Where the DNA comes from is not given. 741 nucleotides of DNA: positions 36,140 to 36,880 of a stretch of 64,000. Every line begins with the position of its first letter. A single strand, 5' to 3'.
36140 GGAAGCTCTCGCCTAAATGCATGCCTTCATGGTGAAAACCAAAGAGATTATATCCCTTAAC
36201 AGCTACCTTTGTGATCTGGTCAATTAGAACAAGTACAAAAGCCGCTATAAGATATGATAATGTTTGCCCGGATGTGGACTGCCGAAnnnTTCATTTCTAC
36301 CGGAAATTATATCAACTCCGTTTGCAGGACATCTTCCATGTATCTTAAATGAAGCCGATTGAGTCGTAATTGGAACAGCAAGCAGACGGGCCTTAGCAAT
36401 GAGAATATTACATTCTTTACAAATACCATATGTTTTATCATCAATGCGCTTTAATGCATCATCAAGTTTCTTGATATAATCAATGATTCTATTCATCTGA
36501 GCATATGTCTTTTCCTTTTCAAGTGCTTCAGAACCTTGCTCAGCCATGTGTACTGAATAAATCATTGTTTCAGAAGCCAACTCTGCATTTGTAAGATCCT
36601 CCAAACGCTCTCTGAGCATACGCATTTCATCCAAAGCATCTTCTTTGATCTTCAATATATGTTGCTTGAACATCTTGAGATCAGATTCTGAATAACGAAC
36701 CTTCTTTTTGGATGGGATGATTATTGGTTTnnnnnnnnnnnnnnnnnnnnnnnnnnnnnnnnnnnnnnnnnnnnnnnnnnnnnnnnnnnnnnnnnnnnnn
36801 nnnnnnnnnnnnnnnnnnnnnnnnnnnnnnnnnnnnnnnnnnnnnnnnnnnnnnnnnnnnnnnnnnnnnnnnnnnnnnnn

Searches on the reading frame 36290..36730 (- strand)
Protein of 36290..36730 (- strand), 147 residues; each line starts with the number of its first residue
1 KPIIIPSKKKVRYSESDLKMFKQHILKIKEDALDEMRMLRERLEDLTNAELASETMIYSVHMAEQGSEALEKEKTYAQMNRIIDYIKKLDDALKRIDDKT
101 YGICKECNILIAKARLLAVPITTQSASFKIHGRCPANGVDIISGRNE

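Call 13: find_homologous_proteins(query=window:36290-36730:-, max_evalue=0.00001)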
Query seq(147 aa) (147 aa): 308 proteins with E <= 0.00001 among 328 candidates; the best 120 are listed.
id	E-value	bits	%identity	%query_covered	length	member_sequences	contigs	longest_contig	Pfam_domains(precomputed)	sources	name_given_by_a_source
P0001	2.0e-84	299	95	100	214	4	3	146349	-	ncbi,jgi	ncbi:MAG: TraR/DksA family transcriptional regulator [Candidatus Kapaibacteriota bacterium]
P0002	1.5e-81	289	91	100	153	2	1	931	-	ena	-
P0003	9.3e-79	280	88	100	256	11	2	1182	-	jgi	jgi:RNA polymerase-binding transcription factor DksA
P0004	2.2e-78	279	88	100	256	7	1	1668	-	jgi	jgi:RNA polymerase-binding transcription factor DksA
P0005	6.7e-66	239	76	95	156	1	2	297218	-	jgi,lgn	jgi:RNA polymerase-binding transcription factor DksA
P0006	4.0e-64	233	77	93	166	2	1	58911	-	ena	-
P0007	8.9e-64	232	76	93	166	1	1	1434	-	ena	-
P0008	9.1e-64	232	77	93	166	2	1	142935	-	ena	-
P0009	9.3e-64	232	76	93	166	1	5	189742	-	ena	-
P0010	9.4e-64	232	76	93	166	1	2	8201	-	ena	-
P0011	9.7e-64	232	76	93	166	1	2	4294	-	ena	-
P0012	1.5e-63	231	76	93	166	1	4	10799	-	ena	-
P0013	1.8e-63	231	76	93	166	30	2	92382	-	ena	-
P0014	2.0e-63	231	76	93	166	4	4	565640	-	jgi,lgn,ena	jgi:DnaK suppressor protein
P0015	2.1e-63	231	76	93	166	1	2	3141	-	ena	-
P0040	3.7e-54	201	67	96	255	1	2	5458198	PF01258.24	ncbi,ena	-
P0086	1.0e-51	193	67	90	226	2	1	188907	PF01258.24,PF07382.17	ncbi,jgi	-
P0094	2.0e-51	192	66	94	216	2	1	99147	PF01258.24,PF07382.17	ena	-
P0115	1.2e-50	189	66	90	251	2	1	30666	PF01258.24,PF07382.17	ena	-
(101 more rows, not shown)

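Call 16: find_encoding_contigs(protein=P0001, flank=5000, max_places=4)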
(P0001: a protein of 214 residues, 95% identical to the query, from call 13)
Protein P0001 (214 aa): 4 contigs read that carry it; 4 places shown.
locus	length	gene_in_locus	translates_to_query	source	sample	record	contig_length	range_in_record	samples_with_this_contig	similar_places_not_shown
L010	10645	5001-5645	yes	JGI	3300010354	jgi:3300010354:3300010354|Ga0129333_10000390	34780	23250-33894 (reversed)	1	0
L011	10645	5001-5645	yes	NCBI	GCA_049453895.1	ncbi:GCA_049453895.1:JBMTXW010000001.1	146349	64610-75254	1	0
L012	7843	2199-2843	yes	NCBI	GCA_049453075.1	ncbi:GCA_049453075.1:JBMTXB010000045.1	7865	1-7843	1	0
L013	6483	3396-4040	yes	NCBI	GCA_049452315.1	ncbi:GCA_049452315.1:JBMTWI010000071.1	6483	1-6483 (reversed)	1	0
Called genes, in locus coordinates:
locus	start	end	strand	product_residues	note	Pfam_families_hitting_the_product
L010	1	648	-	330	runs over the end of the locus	PF00294:PfkB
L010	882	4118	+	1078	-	PF00133:tRNA-synt_1, PF09334:tRNA-synt_1g, PF08264:Anticodon_1, PF19302:DUF5915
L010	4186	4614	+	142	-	-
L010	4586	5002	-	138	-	-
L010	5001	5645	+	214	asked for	-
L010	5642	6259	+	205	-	PF01252:Peptidase_A8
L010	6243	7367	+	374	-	PF01479:S4, PF00849:PseudoU_synth_2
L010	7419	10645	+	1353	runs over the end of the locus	PF19081:Ig_7 (weak)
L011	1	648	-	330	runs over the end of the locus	PF00294:PfkB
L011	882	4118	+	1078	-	PF00133:tRNA-synt_1, PF09334:tRNA-synt_1g, PF08264:Anticodon_1, PF19302:DUF5915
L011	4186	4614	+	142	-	-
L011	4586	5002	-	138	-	-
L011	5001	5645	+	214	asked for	-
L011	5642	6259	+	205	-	PF01252:Peptidase_A8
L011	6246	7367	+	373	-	PF01479:S4, PF00849:PseudoU_synth_2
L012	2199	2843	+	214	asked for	-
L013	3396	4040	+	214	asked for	-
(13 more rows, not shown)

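Call 17: find_encoding_contigs(protein=P0005, flank=5000, max_places=3)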
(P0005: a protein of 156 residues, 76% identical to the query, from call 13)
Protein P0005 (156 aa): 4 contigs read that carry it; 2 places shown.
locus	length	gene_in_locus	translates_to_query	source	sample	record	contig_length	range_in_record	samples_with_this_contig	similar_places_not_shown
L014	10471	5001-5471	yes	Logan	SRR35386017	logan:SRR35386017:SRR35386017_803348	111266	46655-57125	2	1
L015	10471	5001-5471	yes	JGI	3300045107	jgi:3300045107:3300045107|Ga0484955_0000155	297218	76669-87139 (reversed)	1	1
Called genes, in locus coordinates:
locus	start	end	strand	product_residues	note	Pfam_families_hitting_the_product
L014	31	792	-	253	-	PF04377:ATE_C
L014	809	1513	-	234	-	-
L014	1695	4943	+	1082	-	PF00133:tRNA-synt_1, PF09334:tRNA-synt_1g, PF01921:tRNA-synt_1f (faint), PF08264:Anticodon_1, PF19302:DUF5915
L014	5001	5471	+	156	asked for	-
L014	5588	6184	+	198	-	PF01252:Peptidase_A8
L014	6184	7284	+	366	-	PF01479:S4 (weak), PF00849:PseudoU_synth_2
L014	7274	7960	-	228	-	-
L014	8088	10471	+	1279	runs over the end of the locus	PF19081:Ig_7 (faint)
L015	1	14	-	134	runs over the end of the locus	-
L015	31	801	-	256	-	PF04377:ATE_C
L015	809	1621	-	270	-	-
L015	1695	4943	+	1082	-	PF00133:tRNA-synt_1, PF09334:tRNA-synt_1g, PF01921:tRNA-synt_1f (faint), PF08264:Anticodon_1, PF19302:DUF5915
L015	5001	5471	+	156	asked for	-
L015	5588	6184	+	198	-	PF01252:Peptidase_A8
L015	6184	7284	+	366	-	PF01479:S4 (weak), PF00849:PseudoU_synth_2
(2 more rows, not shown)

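Call 18: find_encoding_contigs(protein=P0014, flank=5000, max_places=3)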
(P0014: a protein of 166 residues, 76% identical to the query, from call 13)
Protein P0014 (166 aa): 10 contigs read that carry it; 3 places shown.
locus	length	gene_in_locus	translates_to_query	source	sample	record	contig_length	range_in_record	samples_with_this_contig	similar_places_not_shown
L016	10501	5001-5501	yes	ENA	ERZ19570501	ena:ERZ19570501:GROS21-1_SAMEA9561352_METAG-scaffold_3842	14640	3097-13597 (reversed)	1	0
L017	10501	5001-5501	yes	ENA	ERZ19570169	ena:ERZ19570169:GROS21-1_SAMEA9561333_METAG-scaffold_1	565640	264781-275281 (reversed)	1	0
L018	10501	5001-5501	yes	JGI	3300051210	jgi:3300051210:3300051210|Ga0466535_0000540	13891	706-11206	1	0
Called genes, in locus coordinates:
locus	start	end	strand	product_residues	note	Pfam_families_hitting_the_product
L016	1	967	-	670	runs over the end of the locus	?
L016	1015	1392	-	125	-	-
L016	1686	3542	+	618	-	-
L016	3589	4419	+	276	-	-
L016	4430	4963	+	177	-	PF19302:DUF5915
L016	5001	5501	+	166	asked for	-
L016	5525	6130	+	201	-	PF01252:Peptidase_A8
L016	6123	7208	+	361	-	PF01479:S4 (weak), PF00849:PseudoU_synth_2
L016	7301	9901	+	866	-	PF19081:Ig_7 (faint)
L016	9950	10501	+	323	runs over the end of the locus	-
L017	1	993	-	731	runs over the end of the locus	PF07715:Plug, PF00593:TonB_dep_Rec_b-barrel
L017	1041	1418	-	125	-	-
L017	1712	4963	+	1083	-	PF00133:tRNA-synt_1, PF09334:tRNA-synt_1g, PF01921:tRNA-synt_1f (weak), PF08264:Anticodon_1, PF19302:DUF5915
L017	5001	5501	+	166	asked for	-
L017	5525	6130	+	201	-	PF01252:Peptidase_A8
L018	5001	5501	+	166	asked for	-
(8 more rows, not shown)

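Call 21: find_related_loci(query=A1, collection=genome_contigs, flank=3000)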
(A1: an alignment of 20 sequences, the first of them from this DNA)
Query A1 (147 aa) in genome_contigs; peptide patterns used: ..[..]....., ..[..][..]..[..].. (x = any residue, [..] = any of these).
281 stretches matched a pattern; 210 encode a relative of the query (tblastn E <= 1e-3); the best 80 are kept; 80 distinct loci.
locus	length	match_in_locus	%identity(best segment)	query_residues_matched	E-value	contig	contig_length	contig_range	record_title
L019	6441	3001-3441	97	1-147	8e-99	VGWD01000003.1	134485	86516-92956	MAG: Ignavibacteria bacterium isolate K_Offshore_80m_m2_224 K_Offshore_80m_m2_224_Ga0194132_10000156, whole genome shotg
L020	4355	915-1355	95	1-147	7e-97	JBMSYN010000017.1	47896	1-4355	MAG: Candidatus Kapaibacteriota bacterium isolate LKB_V5_S17_50percent_par_metabat.85 NODE_206_length_47896_cov_14.33542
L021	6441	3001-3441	95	1-147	4e-96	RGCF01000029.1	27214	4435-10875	MAG: Bacteroidetes bacterium isolate WB6_2A_118 contig_100_28, whole genome shotgun sequence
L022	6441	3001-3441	88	1-147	2e-90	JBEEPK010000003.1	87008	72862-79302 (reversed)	MAG: Bacteroidota bacterium isolate dobsoncreek_2019_sw_WHONDRS-S19S_0087_F_bin.15 scaffold_9, whole genome shotgun sequ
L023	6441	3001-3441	87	1-147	5e-89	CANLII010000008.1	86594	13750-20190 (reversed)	MAG: Ignavibacteria bacterium isolate ZE-13oct10-104 genome assembly, contig: ZE-13oct10-C59, whole genome shotgun seque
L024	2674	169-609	88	1-147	6e-90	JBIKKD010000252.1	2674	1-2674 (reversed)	MAG: Candidatus Kapaibacterium sp. isolate ME2014-07-17_3300034279_group5_bin180 Rohwer_bin1113_scaffold_47620_c1, whole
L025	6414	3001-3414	76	9-146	2e-70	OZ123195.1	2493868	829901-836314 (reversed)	MAG: Bacteroidota bacterium isolate ME-04may21-LR-49 genome assembly, chromosome: 1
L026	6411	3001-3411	76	10-146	2e-70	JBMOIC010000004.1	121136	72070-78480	MAG: Bacteroidota bacterium isolate Deming_bin.385 contig153, whole genome shotgun sequence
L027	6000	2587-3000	75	9-146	1e-70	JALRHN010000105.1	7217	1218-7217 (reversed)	MAG: Candidatus Kapaibacterium sp. isolate MYJ.27 NODE_105_length_7217_cov_3.504902, whole genome shotgun sequence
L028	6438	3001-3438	67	2-146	1e-64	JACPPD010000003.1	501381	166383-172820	MAG: Ignavibacteria bacterium isolate NC_groundwater_618_Pr5_B-0.1um_48_51 alan_book_18_scaffold_5546, whole genome shot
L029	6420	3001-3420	69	3-142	8e-64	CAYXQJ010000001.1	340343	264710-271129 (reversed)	MAG TPA_asm: uncultured Hyphomicrobiales bacterium isolate SRP329715_co2_289 genome assembly, contig: NODE_36_length_340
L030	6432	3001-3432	67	3-146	1e-63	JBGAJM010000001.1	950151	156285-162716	MAG: Candidatus Kapaibacterium sp. isolate MAG_AAO_H10.30 AAOH10-30_opera_contig_15, whole genome shotgun sequence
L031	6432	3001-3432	67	3-146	1e-63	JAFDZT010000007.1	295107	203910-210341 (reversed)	MAG: Bacteroidetes bacterium isolate SZAS-90 BACT-TMP-14__7__length-295107, whole genome shotgun sequence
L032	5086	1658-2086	66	1-142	2e-63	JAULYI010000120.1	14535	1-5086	MAG: Candidatus Kapaibacterium sp. isolate P_KAPA1 NODE_9376_length_14535_cov_2.085369, whole genome shotgun sequence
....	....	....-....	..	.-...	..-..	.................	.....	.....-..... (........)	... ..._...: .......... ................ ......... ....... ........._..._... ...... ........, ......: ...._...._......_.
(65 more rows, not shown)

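Call 46: search_solved_structures(query=A1, max_evalue=0.01, show_alignments=2)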
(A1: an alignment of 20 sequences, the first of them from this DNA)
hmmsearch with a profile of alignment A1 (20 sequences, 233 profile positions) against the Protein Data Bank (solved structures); distinct sequences matched with E-value up to 0.01: 4.
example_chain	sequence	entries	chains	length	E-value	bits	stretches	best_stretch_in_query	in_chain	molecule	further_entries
6ptg_A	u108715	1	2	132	8.7e-11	45.5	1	109-211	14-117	DnaK Suppressor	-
2kq9_A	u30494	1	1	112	6.5e-06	29.5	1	169-208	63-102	DnaK suppressor protein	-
1tjl_A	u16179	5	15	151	0.0013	22.1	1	167-210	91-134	DnaK suppressor protein | RNA polymerase-binding transcription factor DksA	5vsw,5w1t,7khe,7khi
4ijj_A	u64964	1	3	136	0.0034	20.6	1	166-213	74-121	Putative C4-type zinc finger protein, DksA/TraR family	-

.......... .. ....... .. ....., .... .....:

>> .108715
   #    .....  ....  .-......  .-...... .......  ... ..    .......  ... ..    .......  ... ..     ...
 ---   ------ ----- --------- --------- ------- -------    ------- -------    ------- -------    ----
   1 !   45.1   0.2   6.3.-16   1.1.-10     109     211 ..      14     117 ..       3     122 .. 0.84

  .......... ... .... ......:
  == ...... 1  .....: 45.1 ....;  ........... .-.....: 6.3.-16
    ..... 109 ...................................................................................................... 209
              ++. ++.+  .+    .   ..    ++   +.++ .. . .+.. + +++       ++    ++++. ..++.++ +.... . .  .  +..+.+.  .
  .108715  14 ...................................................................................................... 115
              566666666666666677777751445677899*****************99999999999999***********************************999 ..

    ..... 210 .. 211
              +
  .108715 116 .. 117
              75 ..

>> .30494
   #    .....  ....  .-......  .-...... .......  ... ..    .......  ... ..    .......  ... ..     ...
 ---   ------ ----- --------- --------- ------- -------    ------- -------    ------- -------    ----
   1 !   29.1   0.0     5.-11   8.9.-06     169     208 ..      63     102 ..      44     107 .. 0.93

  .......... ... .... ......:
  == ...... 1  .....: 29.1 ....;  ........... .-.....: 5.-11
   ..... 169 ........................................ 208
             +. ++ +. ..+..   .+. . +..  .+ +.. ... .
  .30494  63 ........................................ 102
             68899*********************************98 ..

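Call 52: predict_structure(alignment_id=A1)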
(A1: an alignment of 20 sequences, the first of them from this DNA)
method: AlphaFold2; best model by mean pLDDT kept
length: 147 residues; sequences in the alignment: 20
mean_pLDDT: 81.2   pTM: 0.71
mean pLDDT of the five models: 81.2, 80.1, 80.0, 79.9, 78.7
residues with pLDDT >= 90: 60; 70-90: 53; 50-70: 29; < 50: 5
segments of 3 or more residues with pLDDT < 50: none
pLDDT, mean of each block of 10 residues (from residue 1): 56 90 97 95 82 55 65 91 96 94 86 89 85 76 54
secondary structure, 60 per line:
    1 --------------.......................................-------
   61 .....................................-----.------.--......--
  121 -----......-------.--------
elements in order: H15-53 H61-97 H113-118 H126-131

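Call 55: fold_search(model_id=the predicted structure, library=pdb)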
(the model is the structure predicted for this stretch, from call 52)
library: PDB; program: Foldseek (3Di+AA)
matches with E <= 10: 568; with E <= 0.001: 5
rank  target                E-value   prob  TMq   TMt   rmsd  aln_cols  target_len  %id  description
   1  4ijj_A                1.2e-05  1.00  0.67  0.76   2.7       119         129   22  Structure of transcription factor DksA2 from Pseudomonas aeruginosa (released 2013-02-27)
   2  1tjl_A                1.8e-04  1.00  0.67  0.68   8.0       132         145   20  Crystal structure of transcription factor DksA from E. coli (released 2004-09-07)
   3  7khi_M                2.9e-04  1.00  0.60  0.62   6.7       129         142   21  Escherichia coli RNA polymerase and rrnBP1 promoter complex with DksA/ppGpp (released 2020-10-28)
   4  4ijj_B                3.4e-04  1.00  0.68  0.76   2.6       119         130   22  Structure of transcription factor DksA2 from Pseudomonas aeruginosa (released 2013-02-27)
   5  5vsw_M                7.1e-04  1.00  0.59  0.62   6.9       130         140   22  X-ray crystal structure of Escherichia coli RNA polymerase and DksA/ppGpp complex (released 2017-06-14)
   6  6ptg_B                4.3e-03  1.00  0.39  0.63   9.1       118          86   19  Structure of RNA polymerase binding protein and transcriptional regulator Dks from Chlamydia trachomatis L2 (LGV434) (released 2019-07-24)
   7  6ptg_A                1.5e-02  0.99  0.30  0.49  17.7        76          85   24  Structure of RNA polymerase binding protein and transcriptional regulator Dks from Chlamydia trachomatis L2 (LGV434) (released 2019-07-24)
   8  2kq9_MODEL_1_A        1.0e-01  0.80  0.33  0.42  12.0       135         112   19  Solution structure of DnaK suppressor protein from Agrobacterium tumefaciens C58. Northeast Structural Genomic (released 2009-11-17)
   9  4afl_C                1.7e-01  1.00  0.52  0.74   1.9        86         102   16  The crystal structure of the ING4 dimerization domain reveals the functional organization of the ING family of chromat (released 2012-02-22)
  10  6zff_B                2.8e-01  1.00  0.50  0.58   2.6        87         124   21  Pyrococcus furiosus Rad50 coiled coils in rod configuration (released 2020-07-08)
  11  4afl_E                2.9e-01  1.00  0.51  0.72   2.0        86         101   16  The crystal structure of the ING4 dimerization domain reveals the functional organization of the ING family of chromat (released 2012-02-22)
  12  4afl_A                3.3e-01  1.00  0.50  0.69   2.5        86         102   15  The crystal structure of the ING4 dimerization domain reveals the functional organization of the ING family of chromat (released 2012-02-22)
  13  4afl_B                4.0e-01  1.00  0.52  0.76   1.9        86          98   16  The crystal structure of the ING4 dimerization domain reveals the functional organization of the ING family of chromat (released 2012-02-22)
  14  3na7                  4.0e-01  0.54  0.27  0.18   6.7        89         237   24  2.2 Angstrom Structure of the HP0958 Protein from Helicobacter pylori CCUG 17874 (released 2010-09-22)
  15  2gd5_A                4.2e-01  0.96  0.58  0.60   6.3       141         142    9  Structural basis for budding by the ESCRTIII factor CHMP3 (released 2006-06-13)
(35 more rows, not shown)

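Call 71: search_protein_families(library=pfam, proteins=[P0086, P0094, P0115, P0040], max_evalue=1)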
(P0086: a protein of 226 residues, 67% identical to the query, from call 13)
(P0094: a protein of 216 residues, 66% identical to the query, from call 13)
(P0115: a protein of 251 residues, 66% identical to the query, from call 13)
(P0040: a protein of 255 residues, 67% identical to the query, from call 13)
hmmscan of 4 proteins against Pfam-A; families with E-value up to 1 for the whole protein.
P0086 (226 aa): 6 families
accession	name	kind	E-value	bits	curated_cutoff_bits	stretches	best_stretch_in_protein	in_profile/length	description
PF07382.16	HC2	-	2.8e-10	41.1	40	1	3-84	5-89/194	Histone H1-like nucleoprotein HC2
PF01258.23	zf-dskA_traR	-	1.4e-05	25.4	24.9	1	180-205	2-27/36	Prokaryotic dksA/traR C4-type zinc finger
PF04192.17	Utp21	-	0.0063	16.8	30.8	1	32-191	60-205/209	Utp21 specific WD40 associated putative domain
PF08651.15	DASH_Duo1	-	0.027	14.7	25.4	1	154-188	4-38/74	DASH complex subunit Duo1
PF01078.27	Mg_chelatase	-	0.052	13.4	20.3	1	98-176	115-193/207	Magnesium chelatase, subunit ChlI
PF15136.11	UPF0449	-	0.27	12.2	27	1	143-185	45-87/98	Uncharacterised protein family UPF0449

P0094 (216 aa): 9 families
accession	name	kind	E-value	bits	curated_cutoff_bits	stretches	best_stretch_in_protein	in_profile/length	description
PF07382.16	HC2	-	3.1e-09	37.7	40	1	4-80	6-86/194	Histone H1-like nucleoprotein HC2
PF01258.23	zf-dskA_traR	-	2.4e-05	24.7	24.9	1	169-194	2-27/36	Prokaryotic dksA/traR C4-type zinc finger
PF04484.17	QWRF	-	0.014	15.5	25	1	10-112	42-148/302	QWRF family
PF01078.27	Mg_chelatase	-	0.023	14.6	20.3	1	87-166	115-194/207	Magnesium chelatase, subunit ChlI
PF08651.15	DASH_Duo1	-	0.049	13.9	25.4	1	143-177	4-38/74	DASH complex subunit Duo1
PF15136.11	UPF0449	-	0.25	12.3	27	1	132-174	45-87/98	Uncharacterised protein family UPF0449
PF08192.17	Peptidase_S64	-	0.34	9.8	23.6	1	6-165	10-185/692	Peptidase family S64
PF19585.4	DUF6092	-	0.59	10.9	28.7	0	83-115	46-78/86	Family of unknown function (DUF6092)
PF09507.16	CDC27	-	0.75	9.6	24.5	1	3-144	173-311/443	DNA polymerase subunit Cdc27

P0115 (251 aa): 3 families
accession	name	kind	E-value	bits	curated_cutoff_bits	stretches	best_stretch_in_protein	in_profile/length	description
PF07382.16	HC2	-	5.5e-11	43.4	40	1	3-114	10-125/194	Histone H1-like nucleoprotein HC2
PF01258.23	zf-dskA_traR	-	1.7e-05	25.1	24.9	1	205-230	2-27/36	Prokaryotic dksA/traR C4-type zinc finger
PF01078.27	Mg_chelatase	-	0.0064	16.3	20.3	1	124-204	116-196/207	Magnesium chelatase, subunit ChlI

P0040 (255 aa): 6 families
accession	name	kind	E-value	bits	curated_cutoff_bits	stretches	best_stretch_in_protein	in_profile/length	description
PF01258.23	zf-dskA_traR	-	7e-07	29.6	24.9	1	208-233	2-27/36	Prokaryotic dksA/traR C4-type zinc finger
PF07382.16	HC2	-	8.6e-05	23.2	40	1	3-83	16-147/194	Histone H1-like nucleoprotein HC2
PF15727.10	DUF4678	-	0.072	12.8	27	1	6-125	142-258/381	Domain of unknown function (DUF4678)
PF08192.17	Peptidase_S64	-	0.073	11.9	23.6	1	7-208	9-189/692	Peptidase family S64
PF09507.16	CDC27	-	0.13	12.1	24.5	1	4-156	176-320/443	DNA polymerase subunit Cdc27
PF09731.14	Mitofilin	-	0.32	10.3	27.4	1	6-204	78-235/614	Mitochondrial inner membrane protein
